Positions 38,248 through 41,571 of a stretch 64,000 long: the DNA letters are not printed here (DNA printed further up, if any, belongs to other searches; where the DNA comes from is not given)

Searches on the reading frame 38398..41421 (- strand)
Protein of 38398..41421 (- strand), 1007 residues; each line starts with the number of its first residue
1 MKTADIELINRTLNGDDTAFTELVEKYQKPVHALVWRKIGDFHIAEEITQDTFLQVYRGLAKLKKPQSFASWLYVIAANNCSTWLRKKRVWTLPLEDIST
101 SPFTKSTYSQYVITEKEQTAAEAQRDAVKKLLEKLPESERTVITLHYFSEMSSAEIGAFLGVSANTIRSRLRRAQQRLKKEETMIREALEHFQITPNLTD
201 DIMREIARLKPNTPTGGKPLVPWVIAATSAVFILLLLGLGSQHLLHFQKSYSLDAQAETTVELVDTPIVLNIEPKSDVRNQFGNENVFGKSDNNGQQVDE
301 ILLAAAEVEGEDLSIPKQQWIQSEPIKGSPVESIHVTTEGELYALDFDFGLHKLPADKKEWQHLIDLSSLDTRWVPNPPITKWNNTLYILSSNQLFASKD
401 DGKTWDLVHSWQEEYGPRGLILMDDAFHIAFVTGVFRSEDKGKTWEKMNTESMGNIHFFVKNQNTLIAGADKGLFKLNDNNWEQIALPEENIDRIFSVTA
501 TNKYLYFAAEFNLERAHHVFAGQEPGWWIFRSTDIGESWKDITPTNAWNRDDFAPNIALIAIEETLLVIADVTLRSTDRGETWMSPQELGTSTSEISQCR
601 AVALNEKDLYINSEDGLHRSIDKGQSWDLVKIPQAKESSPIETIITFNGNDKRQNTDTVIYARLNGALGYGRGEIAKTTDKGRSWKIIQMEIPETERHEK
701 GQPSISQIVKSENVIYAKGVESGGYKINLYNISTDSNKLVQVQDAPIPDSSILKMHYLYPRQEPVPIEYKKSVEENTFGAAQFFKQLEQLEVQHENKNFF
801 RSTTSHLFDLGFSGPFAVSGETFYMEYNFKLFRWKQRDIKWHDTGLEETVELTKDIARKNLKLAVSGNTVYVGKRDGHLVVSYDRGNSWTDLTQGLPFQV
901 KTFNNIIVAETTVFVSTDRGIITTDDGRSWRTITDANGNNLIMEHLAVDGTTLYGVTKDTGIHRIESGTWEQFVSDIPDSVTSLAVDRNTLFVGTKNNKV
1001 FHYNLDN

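Call 3: search_protein_families(library=pfam, proteins=[window:38398-41421:-], max_evalue=0.01)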
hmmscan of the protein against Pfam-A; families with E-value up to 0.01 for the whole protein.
window:38398-41421:- (1007 aa): 11 families
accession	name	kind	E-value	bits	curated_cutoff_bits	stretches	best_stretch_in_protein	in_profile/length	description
PF15902.12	Sortilin-Vps10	-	2.1e-18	66.8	33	2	574-724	4-141/446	Sortilin, neurotensin receptor 3,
PF08281.18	Sigma70_r4_2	-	1.4e-14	53.9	25.7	1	126-177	2-53/54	Sigma-70, region 4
PF04542.20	Sigma70_r2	-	1.4e-13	50.8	24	1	23-89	1-69/71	Sigma-70 region 2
PF04545.22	Sigma70_r4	-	8.8e-13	48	24.1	1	131-180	1-50/50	Sigma-70, region 4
PF19755.4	DUF6242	-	2e-09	38.1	29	0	822-930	109-217/217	Domain of unknown function (DUF6242)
PF15899.11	BNR_6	-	7e-07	29.1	27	0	436-447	2-13/14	BNR-Asp box repeat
PF07638.17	Sigma70_ECF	-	4.4e-06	27.2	21.1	1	119-182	121-183/185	ECF sigma factor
PF13088.12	BNR_2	-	8.5e-06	25.8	31.4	1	573-688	84-201/277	BNR repeat-like domain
PF24316.1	Tli3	-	0.00018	22.3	27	0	675-716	86-126/129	T6SS Tli3 immunity protein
PF13360.13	PQQ_2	-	0.00027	21.1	27.6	1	852-1006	68-225/233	Outer membrane protein assembly factor BamB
PF02012.26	BNR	-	0.00067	19.7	27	0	436-447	1-12/12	BNR/Asp-box repeat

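Call 4: search_protein_families(library=ncbifam, proteins=[window:38398-41421:-], max_evalue=0.01)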
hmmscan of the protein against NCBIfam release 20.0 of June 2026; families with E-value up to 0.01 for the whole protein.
window:38398-41421:- (1007 aa): 106 families (the best 25 are shown)
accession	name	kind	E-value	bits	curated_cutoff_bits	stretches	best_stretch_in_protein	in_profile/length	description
NF045728.1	glycosyl_F510_1955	equivalog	8.3e-32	110.4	175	3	384-501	104-226/246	F510_1955 family glycosylhydrolase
NF009166.1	PRK12513.1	equivalog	3.8e-31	108.3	206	1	3-181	7-185/193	RNA polymerase sigma factor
TIGR02937.1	sigma70-ECF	superfamily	1.2e-29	103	42.9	1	19-181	2-164/165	sigma-70 family RNA polymerase sigma factor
NF007223.0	PRK09641.1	equivalog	6.2e-28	97.9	209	1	2-181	2-183/187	RNA polymerase sigma factor SigW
TIGR02985.1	Sig70_bacteroi1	subfamily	1.1e-26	94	126.4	1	19-181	2-161/162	RNA polymerase sigma-70 factor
NF006930.0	PRK09415.1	subfamily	1.5e-26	93.3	198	1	17-181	15-174/179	RNA polymerase factor sigma C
NF009171.0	PRK12518.1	equivalog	2.1e-26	92.9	208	1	2-180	11-182/191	RNA polymerase sigma factor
NF004113.0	PRK05602.1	equivalog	2.4e-25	89.4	208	1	3-181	30-200/211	RNA polymerase sigma factor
TIGR02939.1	RpoE_Sigma70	equivalog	2.7e-25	89.5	236.15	1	3-180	5-184/190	RNA polymerase sigma factor RpoE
TIGR02950.1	SigM_subfam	subfamily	2.8e-25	89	147.95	1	21-181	3-157/159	RNA polymerase sigma factor, SigM family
TIGR02948.1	SigW_bacill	equivalog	8.2e-25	87.9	243.1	1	2-181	2-183/187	RNA polymerase sigma factor SigW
NF007225.0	PRK09643.1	equivalog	1.6e-23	83.4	190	1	3-188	12-188/204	RNA polymerase sigma factor SigM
TIGR02989.1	Sig-70_gvs1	subfamily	1.9e-23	83.2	124.55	1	19-179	2-155/158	RNA polymerase sigma-70 factor, Rhodopirellula/Verrucomicrobium family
NF008888.0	PRK11922.1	equivalog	2.8e-23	82.8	204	1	3-194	15-210/231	RNA polymerase sigma factor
NF007216.0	PRK09638.1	equivalog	3.5e-23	82.3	194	1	3-181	3-173/180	RNA polymerase sigma factor SigY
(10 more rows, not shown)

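Call 16: find_homologous_proteins(query=window:38398-41421:-, max_evalue=1e-10)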
Query window:38398-41421:- (1007 aa): 6185 proteins with E <= 1e-10 among 8000 candidates; the best 120 are listed.
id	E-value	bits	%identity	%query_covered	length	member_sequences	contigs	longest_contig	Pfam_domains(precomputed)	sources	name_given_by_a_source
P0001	0.0e+0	2312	100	100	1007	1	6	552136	PF15899.12,PF25852.1,PF07638.18,PF04545.23,PF04542.21,PF08281.19,PF15902.13,PF13088.13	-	-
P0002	0.0e+0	2045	88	100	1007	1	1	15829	PF13360.14,PF25852.1,PF07638.18,PF14870.13,PF04545.23,PF04542.21,PF08281.19,PF15902.13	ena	-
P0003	0.0e+0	1849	80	100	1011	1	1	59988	PF15899.12,PF25852.1,PF07638.18,PF04545.23,PF04542.21,PF08281.19,PF15902.13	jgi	-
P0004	0.0e+0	1837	80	100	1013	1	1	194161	PF13360.14,PF25852.1,PF07638.18,PF04545.23,PF04542.21,PF08281.19,PF15902.13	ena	-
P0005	0.0e+0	1533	69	100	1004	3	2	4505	PF25852.1,PF07638.18,PF04545.23,PF04542.21,PF08281.19,PF02012.27,PF15902.13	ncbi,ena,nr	ncbi:sigma-70 family RNA polymerase sigma factor [Candidatus Poribacteria bacterium]|nr:sigma-70 fam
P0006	0.0e+0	1515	66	100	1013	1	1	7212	PF25852.1,PF04545.23,PF04542.21,PF08281.19,PF15902.13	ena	-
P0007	0.0e+0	1482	64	100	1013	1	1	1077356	PF13360.14,PF25852.1,PF07638.18,PF14870.13,PF04545.23,PF04542.21,PF08281.19,PF02012.27,PF15902.13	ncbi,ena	-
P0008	0.0e+0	1437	62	99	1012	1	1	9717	PF25852.1,PF07638.18,PF14870.13,PF04545.23,PF04542.21,PF08281.19,PF15902.13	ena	-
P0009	0.0e+0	1418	62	100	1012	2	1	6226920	PF25852.1,PF07638.18,PF14870.13,PF04545.23,PF04542.21,PF08281.19,PF15902.13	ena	-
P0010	0.0e+0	1398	61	99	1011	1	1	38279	PF13360.14,PF25852.1,PF07638.18,PF14870.13,PF04545.23,PF04542.21,PF08281.19,PF15902.13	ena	-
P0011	0.0e+0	1395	63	100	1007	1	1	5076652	PF13360.14,PF25852.1,PF07638.18,PF14870.13,PF04545.23,PF04542.21,PF08281.19,PF02012.27,PF15902.13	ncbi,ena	-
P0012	0.0e+0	1388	62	100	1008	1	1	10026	PF25852.1,PF07638.18,PF04545.23,PF04542.21,PF08281.19,PF02012.27,PF15902.13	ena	-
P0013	0.0e+0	1387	62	100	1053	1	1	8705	PF13360.14,PF25852.1,PF07638.18,PF04545.23,PF04542.21,PF08281.19,PF15902.13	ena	-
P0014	0.0e+0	1385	61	100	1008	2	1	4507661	PF13360.14,PF25852.1,PF07638.18,PF14870.13,PF04545.23,PF04542.21,PF08281.19,PF15902.13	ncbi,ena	-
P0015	0.0e+0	1382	61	100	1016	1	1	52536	PF13360.14,PF25852.1,PF07638.18,PF14870.13,PF04545.23,PF04542.21,PF08281.19,PF02012.27,PF15902.13,PF13088.13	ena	-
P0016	0.0e+0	1365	62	100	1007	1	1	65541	PF13360.14,PF25852.1,PF07638.18,PF14870.13,PF04545.23,PF04542.21,PF08281.19,PF02012.27,PF15902.13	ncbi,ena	-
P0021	0.0e+0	1345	59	100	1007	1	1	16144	PF25852.1,PF07638.18,PF04545.23,PF04542.21,PF08281.19,PF15902.13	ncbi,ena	-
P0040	0.0e+0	1204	55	100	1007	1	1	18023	PF13360.14,PF25852.1,PF14870.13,PF04545.23,PF04542.21,PF08281.19,PF02012.27,PF15902.13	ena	-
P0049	0.0e+0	1185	54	100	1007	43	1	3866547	PF25852.1,PF07638.18,PF14870.13,PF04545.23,PF04542.21,PF08281.19,PF15902.13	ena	-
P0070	0.0e+0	1155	54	100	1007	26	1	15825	PF25852.1,PF07638.18,PF14870.13,PF04545.23,PF04542.21,PF08281.19,PF15902.13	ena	-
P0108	0.0e+0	1131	52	100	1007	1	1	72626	PF25852.1,PF07638.18,PF14870.13,PF04545.23,PF04542.21,PF08281.19,PF15902.13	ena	-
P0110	0.0e+0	1130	52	100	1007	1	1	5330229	PF25852.1,PF07638.18,PF14870.13,PF04545.23,PF04542.21,PF08281.19,PF15902.13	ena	-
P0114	0.0e+0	1127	52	100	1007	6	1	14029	PF25852.1,PF07638.18,PF14870.13,PF04545.23,PF04542.21,PF08281.19,PF15902.13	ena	-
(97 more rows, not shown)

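Call 46: predict_structure(alignment_id=A2)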
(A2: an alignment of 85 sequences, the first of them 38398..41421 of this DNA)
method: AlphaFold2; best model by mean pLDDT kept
length: 1007 residues; sequences in the alignment: 85
mean_pLDDT: 70.3   pTM: 0.63
mean pLDDT of the five models: 70.3, 69.2, 68.4, 66.2, 65.3
residues with pLDDT >= 90: 304; 70-90: 335; 50-70: 96; < 50: 272
segments of 3 or more residues with pLDDT < 50: 1-3, 30-132, 134-136, 138-143, 145-147, 149-151, 160-162, 188-203, 205-316, 590-594, 651-655, 668-670
pLDDT, mean of each block of 10 residues (from residue 1): 54 60 59 37 35 32 33 35 34 26 27 31 41 46 47 52 62 61 50 40 43 30 30 27 22 22 23 24 24 25 26 45 83 88 90 88 89 88 90 93 92 90 88 92 87 91 92 90 91 90 94 74 85 95 88 83 90 88 75 55 82 85 85 75 82 61 69 80 82 61 85 89 75 85 87 81 72 84 90 72 85 90 94 93 94 89 93 95 94 93 90 92 85 89 90 85 85 84 89 87 76
secondary structure, 60 per line:
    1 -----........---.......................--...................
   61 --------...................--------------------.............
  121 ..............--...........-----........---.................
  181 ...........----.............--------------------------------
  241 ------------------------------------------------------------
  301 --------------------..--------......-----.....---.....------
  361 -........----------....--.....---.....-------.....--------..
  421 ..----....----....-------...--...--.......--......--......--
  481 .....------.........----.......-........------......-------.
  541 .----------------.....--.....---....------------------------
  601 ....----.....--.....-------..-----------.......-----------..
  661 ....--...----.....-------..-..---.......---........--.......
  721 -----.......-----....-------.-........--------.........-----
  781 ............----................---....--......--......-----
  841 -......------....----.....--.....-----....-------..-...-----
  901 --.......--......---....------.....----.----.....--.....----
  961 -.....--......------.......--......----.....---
elements in order (helices of 4 or more, strands of 3 or more residues): H6-13 H17-39 H42-60 H69-87 H108-134 H137-147 H153-160 H164-191 H196-208 E331-336 E342-346 E350-354 E362-366 E380-383 E386-390 E394-398 E406-410 E419-422 E427-430 E435-438 E446-448 E456-462 E465-470 E473-478 E481-485 E492-500 E505-511 H513-520 E527-532 E558-562 E565-569 E573-576 E601-604 E609-613 E616-620 E641-647 E659-664 E674-678 H694-700 E704-711 E714-720 E726-732 E738-741 H751-758 H767-775 H781-792 H797-812 E816-819 E822-827 E830-835 E842-847 H854-857 E862-866 E869-873 E879-882 E903-909 E912-917 E921-924 E931-935 E945-949 E952-956 E962-966 E969-974 E981-987 E990-995 E1000-1004

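Call 50: fold_search(model_id=the predicted structure, library=pdb)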
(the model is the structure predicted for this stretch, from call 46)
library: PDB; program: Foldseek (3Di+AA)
matches with E <= 10: 1706; with E <= 0.001: 1347
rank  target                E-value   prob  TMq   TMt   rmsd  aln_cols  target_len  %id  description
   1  2cn3_A                7.5e-21  1.00  0.33  0.41  10.8       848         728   15  Crystal Structures of Clostridium thermocellum Xyloglucanase (released 2006-05-22)
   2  2cn2_A                1.6e-20  1.00  0.31  0.41  10.6       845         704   14  Crystal Structures of Clostridium thermocellum Xyloglucanase (released 2006-05-22)
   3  5fkq_A                4.2e-20  1.00  0.33  0.41  10.6       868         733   13  Unraveling the first step of xyloglucan degradation by the soil saprophyte Cellvibrio japonicus through the functional (released 2015-11-04)
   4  6p2o_A                7.3e-20  1.00  0.32  0.41  11.2       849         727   14  Crystal structure of Streptomyces rapamycinicus GH74 in complex with xyloglucan fragments XLLG and XXXG (released 2019-07-31)
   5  5fkq_B                7.3e-20  1.00  0.32  0.40  10.7       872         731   13  Unraveling the first step of xyloglucan degradation by the soil saprophyte Cellvibrio japonicus through the functional (released 2015-11-04)
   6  5fkt_B                8.5e-20  1.00  0.33  0.41  10.5       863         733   13  Unraveling the first step of xyloglucan degradation by the soil saprophyte Cellvibrio japonicus through the functional (released 2015-11-04)
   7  4lgn                  9.5e-20  1.00  0.33  0.41  11.0       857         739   15  The structure of Acidothermus cellulolyticus family 74 glycoside hydrolase (released 2013-12-11)
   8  6mgj_A                9.5e-20  1.00  0.31  0.39  11.7       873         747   14  Crystal structure of the catalytic domain from GH74 enzyme PoGH74 from Paenibacillus odorifer, apoenzyme (released 2019-01-23)
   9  5fkt_A                1.9e-19  1.00  0.32  0.41  10.4       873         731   13  Unraveling the first step of xyloglucan degradation by the soil saprophyte Cellvibrio japonicus through the functional (released 2015-11-04)
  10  6mgl_A                2.5e-19  1.00  0.32  0.40  11.6       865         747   14  Crystal structure of the catalytic domain from GH74 enzyme PoGH74 from Paenibacillus odorifer, D60A mutant in complex  (released 2019-01-23)
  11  5jwz_A                2.6e-19  1.00  0.31  0.39  11.3       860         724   12  Structure of a Putative Xyloglucanase from the Cellulolytic Bacteria Streptomyces sp. SirexAA-E (released 2016-06-01)
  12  5jwz_B                5.1e-19  1.00  0.32  0.40  11.4       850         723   12  Structure of a Putative Xyloglucanase from the Cellulolytic Bacteria Streptomyces sp. SirexAA-E (released 2016-06-01)
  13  1sqj_B                5.3e-19  1.00  0.34  0.42  10.2       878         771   14  Crystal Structure Analysis of Oligoxyloglucan reducing-end-specific cellobiohydrolase (OXG-RCBH) (released 2004-07-20)
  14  6p2n                  1.1e-18  1.00  0.32  0.40  11.5       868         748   13  Crystal structure of Paenibacillus graminis GH74 (PgGH74) (released 2019-07-31)
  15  2ebs_B                1.2e-18  1.00  0.33  0.40  10.8       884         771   14  Crystal Structure Anaalysis of Oligoxyloglucan reducing-end-specific cellobiohydrolase (OXG-RCBH) D465N Mutant Complex (released 2007-06-26)
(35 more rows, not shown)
